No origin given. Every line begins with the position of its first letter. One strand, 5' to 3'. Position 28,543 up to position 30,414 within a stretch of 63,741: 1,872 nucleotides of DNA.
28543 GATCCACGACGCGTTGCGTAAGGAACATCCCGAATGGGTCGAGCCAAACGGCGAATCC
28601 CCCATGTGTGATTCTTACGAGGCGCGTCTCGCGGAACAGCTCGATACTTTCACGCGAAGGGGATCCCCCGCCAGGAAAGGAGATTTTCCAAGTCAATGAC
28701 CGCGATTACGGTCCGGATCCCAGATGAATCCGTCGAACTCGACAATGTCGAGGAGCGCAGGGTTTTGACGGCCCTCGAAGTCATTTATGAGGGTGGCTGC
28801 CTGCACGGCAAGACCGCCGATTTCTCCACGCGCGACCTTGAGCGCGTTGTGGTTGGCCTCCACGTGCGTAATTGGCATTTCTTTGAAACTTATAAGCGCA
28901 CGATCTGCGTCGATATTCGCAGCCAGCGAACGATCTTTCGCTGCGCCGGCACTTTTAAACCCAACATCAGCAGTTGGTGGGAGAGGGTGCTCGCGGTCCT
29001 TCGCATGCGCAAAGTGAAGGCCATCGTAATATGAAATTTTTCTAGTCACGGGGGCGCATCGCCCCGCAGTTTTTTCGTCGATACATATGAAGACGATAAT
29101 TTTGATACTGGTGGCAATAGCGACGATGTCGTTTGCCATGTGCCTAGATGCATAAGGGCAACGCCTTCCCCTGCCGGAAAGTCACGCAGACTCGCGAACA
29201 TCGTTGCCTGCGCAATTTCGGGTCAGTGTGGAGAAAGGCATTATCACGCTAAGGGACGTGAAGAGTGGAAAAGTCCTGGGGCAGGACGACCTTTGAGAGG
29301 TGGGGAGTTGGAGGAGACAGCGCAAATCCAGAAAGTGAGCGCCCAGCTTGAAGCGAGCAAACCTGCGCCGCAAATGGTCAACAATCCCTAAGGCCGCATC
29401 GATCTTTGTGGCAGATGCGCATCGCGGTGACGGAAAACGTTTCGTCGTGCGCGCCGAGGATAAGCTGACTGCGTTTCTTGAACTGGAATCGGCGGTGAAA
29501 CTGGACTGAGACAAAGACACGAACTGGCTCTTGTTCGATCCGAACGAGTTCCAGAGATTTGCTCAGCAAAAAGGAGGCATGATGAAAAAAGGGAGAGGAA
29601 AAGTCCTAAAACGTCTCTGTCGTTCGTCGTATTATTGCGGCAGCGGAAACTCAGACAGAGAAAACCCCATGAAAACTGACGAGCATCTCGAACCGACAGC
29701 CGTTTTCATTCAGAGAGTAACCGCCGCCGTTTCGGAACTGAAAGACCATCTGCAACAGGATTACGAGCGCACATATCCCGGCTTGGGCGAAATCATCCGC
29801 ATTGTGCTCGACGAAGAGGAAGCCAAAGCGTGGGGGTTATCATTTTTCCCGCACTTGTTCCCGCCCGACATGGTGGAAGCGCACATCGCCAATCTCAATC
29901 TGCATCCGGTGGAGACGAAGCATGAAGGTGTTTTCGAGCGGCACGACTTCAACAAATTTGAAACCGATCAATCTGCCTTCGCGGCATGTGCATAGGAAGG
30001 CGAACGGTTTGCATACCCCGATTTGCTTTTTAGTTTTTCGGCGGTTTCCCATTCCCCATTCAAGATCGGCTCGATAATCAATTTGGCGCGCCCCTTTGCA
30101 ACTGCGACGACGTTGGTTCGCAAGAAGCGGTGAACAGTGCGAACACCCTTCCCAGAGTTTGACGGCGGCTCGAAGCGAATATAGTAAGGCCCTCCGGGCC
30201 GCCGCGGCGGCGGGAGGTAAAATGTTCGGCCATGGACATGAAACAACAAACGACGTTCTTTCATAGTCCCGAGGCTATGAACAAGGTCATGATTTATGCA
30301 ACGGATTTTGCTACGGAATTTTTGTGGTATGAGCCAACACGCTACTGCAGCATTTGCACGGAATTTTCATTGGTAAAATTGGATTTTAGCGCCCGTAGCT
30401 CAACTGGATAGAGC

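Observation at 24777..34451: Intact tRNA-Arg(ACG) bracketed by an upstream 5' half and a downstream 3' half that overlap by the anticodon-loop pentamer ACGGA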

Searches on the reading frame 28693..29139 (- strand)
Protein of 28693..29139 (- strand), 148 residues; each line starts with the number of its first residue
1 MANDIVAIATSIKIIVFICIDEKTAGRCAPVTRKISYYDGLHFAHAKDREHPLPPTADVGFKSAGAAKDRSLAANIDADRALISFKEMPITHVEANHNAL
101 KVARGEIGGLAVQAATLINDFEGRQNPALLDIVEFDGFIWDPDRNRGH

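Call 8: search_protein_families(library=pfam, proteins=[window:28693-29139:-], max_evalue=0.01)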
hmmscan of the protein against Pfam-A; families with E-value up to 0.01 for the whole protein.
window:28693-29139:- (148 aa): 0 families

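Call 74: find_encoding_contigs(protein=window:28693-29139:-, flank=10000, max_places=8)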
Protein window:28693-29139:- (148 aa): no gene with exactly this product is on record in the collection.

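Call 93: search_protein_families(library=phrogs, proteins=[window:28693-29139:-], max_evalue=0.01)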
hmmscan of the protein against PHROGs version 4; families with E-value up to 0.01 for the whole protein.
window:28693-29139:- (148 aa): 0 families

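Call 94: search_protein_families(library=padloc, proteins=[window:28693-29139:-], max_evalue=0.001)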
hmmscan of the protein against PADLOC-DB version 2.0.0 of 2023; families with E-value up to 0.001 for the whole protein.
window:28693-29139:- (148 aa): 0 families

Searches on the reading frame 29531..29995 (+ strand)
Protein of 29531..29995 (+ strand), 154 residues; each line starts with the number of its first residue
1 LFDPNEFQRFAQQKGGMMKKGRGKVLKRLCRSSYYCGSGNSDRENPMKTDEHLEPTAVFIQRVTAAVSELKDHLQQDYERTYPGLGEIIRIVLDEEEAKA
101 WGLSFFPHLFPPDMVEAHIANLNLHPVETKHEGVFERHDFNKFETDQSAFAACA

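Call 8: search_protein_families(library=pfam, proteins=[window:29531-29995:+], max_evalue=0.01)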
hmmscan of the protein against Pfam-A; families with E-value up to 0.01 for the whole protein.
window:29531-29995:+ (154 aa): 0 families

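Call 73: find_encoding_contigs(protein=window:29531-29995:+, flank=10000, max_places=8)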
Protein window:29531-29995:+ (154 aa): no gene with exactly this product is on record in the collection.

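Call 93: search_protein_families(library=phrogs, proteins=[window:29531-29995:+], max_evalue=0.01)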
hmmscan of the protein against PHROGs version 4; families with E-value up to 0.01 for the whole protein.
window:29531-29995:+ (154 aa): 0 families

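Call 94: search_protein_families(library=padloc, proteins=[window:29531-29995:+], max_evalue=0.001)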
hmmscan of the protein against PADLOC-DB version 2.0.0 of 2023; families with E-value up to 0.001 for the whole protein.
window:29531-29995:+ (154 aa): 0 families

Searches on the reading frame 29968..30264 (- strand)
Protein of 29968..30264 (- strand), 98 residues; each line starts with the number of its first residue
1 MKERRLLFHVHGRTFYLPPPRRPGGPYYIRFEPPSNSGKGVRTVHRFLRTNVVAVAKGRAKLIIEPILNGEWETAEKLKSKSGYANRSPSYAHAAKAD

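Call 8: search_protein_families(library=pfam, proteins=[window:29968-30264:-], max_evalue=0.01)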
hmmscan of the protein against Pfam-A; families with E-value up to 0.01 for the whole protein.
window:29968-30264:- (98 aa): 0 families

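Call 75: find_homologous_proteins(query=window:29968-30264:-, max_evalue=0.001)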
Query window:29968-30264:- (98 aa): 79 proteins with E <= 0.001 among 83 candidates.
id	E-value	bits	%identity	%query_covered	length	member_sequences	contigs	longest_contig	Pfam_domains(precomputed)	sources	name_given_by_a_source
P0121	1.8e-57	209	97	100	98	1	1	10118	-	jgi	jgi:hypothetical protein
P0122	4.1e-43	163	86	88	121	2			-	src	-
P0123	2.1e-42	161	86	88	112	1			-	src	-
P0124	2.6e-42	161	86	88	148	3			-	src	-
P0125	3.7e-42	160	86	88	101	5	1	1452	-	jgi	jgi:hypothetical protein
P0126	5.0e-42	160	86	88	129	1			-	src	-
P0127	1.5e-41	158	86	86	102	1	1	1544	-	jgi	jgi:hypothetical protein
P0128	1.1e-40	156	85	88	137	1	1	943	-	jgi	-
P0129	1.2e-40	156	83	88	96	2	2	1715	-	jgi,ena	-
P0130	2.6e-40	154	81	87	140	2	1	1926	-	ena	-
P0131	3.5e-40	154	84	88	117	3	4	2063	-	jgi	jgi:hypothetical protein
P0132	5.9e-40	153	81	88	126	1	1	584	-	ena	-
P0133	9.0e-40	153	88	82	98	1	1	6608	-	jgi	jgi:hypothetical protein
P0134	9.2e-40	153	88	82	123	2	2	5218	-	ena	-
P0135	2.0e-39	152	79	88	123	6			-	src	-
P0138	5.2e-39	150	82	87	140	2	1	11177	-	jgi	-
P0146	1.8e-36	142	78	87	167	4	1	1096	-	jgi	-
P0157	9.6e-33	130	80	76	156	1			-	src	-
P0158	1.9e-32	129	71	88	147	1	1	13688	-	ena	-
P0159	2.5e-32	129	74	82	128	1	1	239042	-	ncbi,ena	-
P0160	3.3e-32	128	74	87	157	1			-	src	-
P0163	3.6e-31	125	71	88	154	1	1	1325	-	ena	-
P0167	4.2e-30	122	75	81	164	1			-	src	-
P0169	1.8e-29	120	73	80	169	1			-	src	-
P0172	1.4e-27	114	70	81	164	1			-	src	-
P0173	4.7e-27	112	81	64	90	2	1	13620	-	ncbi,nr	ncbi:MAG: hypothetical protein DMF16_02055 [Verrucomicrobia bacterium]|nr:MAG: hypothetical protein 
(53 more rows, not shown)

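Call 76: find_encoding_contigs(protein=P0159, flank=8000, max_places=4)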
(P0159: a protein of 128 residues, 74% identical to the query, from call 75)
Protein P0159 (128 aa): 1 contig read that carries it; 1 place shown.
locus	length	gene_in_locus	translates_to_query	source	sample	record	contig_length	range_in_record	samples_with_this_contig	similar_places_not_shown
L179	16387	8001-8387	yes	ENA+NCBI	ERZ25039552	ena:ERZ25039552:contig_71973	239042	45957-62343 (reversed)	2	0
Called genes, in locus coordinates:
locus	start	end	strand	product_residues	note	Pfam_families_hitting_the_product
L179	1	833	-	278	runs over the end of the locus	PF13884:Peptidase_S74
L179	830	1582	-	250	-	-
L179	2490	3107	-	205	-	-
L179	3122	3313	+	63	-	-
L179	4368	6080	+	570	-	PF07250:Glyoxal_oxid_N (faint), PF13418:Beta-prop_TYW4 (faint), PF13964:Beta-prop_Calicin (faint), PF24681:Kelch_KLHDC2_KLHL20_DRC7, PF24981:Beta-prop_ATRN-LZTR1, PF24681:Kelch_KLHDC2_KLHL20_DRC7, PF13415:Beta-prop_FBX42 (weak), PF00404:Dockerin_1 (weak), +5 more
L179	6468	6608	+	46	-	-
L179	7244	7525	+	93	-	-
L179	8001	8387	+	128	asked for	-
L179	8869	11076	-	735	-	PF18276:TcA_TcB_BD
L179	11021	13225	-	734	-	PF20220:ABC_toxin_N, PF18413:Neuraminidase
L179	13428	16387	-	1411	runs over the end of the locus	PF03538:VRP1 (faint)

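Call 77: find_encoding_contigs(protein=P0138, flank=8000, max_places=4)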
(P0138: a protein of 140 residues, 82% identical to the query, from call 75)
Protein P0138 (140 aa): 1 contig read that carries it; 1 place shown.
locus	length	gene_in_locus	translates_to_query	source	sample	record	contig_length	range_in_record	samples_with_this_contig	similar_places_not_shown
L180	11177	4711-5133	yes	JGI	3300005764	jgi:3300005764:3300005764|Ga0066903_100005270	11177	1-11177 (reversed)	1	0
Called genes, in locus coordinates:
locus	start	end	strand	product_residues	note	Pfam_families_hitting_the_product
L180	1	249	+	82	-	?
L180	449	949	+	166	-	PF20803:PaaX_M (faint), PF20229:ChrB_N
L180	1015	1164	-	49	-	-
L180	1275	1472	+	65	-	-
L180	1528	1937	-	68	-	-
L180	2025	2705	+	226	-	PF05239:PRC (faint)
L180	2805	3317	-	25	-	-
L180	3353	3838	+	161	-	-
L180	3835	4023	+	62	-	-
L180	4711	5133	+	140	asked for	-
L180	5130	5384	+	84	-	-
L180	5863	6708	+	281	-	-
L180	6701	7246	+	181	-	-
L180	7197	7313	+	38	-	-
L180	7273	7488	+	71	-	-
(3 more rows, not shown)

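Call 83: search_protein_families(library=pfam, proteins=[P0169, P0146, P0124, P0160, P0167, P0172, P0157, P0163], max_evalue=1)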
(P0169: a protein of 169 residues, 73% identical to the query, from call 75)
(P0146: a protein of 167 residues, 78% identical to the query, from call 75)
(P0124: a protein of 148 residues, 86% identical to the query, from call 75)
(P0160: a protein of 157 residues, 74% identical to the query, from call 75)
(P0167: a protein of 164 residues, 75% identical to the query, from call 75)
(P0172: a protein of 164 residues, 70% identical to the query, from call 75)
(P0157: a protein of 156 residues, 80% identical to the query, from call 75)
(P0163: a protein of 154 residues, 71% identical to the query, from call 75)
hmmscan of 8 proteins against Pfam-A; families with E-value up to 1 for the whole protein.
P0169 (169 aa): 1 family
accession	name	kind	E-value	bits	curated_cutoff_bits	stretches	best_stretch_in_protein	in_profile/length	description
PF20172.3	DUF6538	-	0.00012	22.1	27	1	14-55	3-45/60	Domain of unknown function (DUF6538)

P0146 (167 aa): 1 family
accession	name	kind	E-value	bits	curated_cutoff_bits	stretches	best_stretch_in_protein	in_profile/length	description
PF20172.3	DUF6538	-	9.6e-05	22.4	27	1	21-63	4-47/60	Domain of unknown function (DUF6538)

P0124 (148 aa): 1 family
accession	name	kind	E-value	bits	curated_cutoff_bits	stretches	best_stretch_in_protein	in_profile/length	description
PF20172.3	DUF6538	-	0.046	13.8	27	1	24-63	6-47/60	Domain of unknown function (DUF6538)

P0160 (157 aa): 1 family
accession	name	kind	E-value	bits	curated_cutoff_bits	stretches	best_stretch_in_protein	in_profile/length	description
PF20172.3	DUF6538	-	0.0097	16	27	1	27-65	7-47/60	Domain of unknown function (DUF6538)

P0167 (164 aa): 1 family
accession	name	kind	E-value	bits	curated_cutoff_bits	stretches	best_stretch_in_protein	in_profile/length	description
PF20172.3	DUF6538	-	5.7e-05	23.2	27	1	15-57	4-47/60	Domain of unknown function (DUF6538)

P0172 (164 aa): 1 family
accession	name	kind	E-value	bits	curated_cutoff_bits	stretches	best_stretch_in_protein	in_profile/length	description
PF20172.3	DUF6538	-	0.025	14.7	27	1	15-57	4-47/60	Domain of unknown function (DUF6538)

P0157 (156 aa): 1 family
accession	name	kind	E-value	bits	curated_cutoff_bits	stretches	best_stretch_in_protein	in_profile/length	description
PF20172.3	DUF6538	-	0.017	15.2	27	1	10-51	5-47/60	Domain of unknown function (DUF6538)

P0163 (154 aa): 1 family
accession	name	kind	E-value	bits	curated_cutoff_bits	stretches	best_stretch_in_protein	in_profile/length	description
PF20172.3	DUF6538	-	0.061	13.4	27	1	39-74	9-46/60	Domain of unknown function (DUF6538)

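Call 93: search_protein_families(library=phrogs, proteins=[window:29968-30264:-], max_evalue=0.01)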
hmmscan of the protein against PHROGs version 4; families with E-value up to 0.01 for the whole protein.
window:29968-30264:- (98 aa): 0 families

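Call 103: find_encoding_contigs(protein=P0173, flank=10000, max_places=3)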
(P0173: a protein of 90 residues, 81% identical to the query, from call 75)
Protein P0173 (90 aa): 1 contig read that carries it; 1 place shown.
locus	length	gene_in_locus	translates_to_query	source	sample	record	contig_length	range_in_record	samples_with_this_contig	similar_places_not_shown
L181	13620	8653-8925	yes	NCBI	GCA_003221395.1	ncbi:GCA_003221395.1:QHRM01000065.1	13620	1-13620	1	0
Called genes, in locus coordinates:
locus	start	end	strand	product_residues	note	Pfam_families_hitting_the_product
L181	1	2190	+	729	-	PF12704:MacB_PCD, PF02687:FtsX, PF12704:MacB_PCD, PF02687:FtsX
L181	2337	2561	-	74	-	-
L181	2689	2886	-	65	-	PF11127:YgaP-like_TM (weak)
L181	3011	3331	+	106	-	-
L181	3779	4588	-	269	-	PF00149:Metallophos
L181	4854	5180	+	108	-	-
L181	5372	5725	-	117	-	-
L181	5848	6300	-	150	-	PF00149:Metallophos (weak)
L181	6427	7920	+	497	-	PF00512:HisKA, PF02518:HATPase_c, PF00072:Response_reg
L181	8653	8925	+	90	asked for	-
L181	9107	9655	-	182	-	-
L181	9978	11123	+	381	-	PF00174:Oxidored_molyb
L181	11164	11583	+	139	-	PF01794:Ferric_reduct (weak)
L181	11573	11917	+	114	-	-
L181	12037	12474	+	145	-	-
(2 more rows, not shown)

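Call 104: find_encoding_contigs(protein=P0158, flank=10000, max_places=3)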
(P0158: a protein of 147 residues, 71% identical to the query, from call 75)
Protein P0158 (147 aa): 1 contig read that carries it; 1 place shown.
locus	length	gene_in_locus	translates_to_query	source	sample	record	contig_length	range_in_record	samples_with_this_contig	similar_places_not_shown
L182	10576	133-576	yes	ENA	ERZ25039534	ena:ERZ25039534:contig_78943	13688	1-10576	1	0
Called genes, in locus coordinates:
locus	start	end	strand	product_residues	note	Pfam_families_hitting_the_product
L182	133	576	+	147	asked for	-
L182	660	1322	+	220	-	PF00589:Phage_integrase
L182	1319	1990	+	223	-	-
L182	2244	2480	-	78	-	-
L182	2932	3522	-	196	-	-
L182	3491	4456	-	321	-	-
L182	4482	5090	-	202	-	-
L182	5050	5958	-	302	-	PF13646:HEAT_2 (faint)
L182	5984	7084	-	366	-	-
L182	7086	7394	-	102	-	PF13676:TIR_2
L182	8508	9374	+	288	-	PF13676:TIR_2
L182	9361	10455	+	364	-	PF00515:TPR_1 (faint), PF07719:TPR_2 (faint), PF13181:TPR_8 (faint), PF13374:TPR_10 (faint), PF13431:TPR_17 (faint), PF13424:TPR_12 (weak)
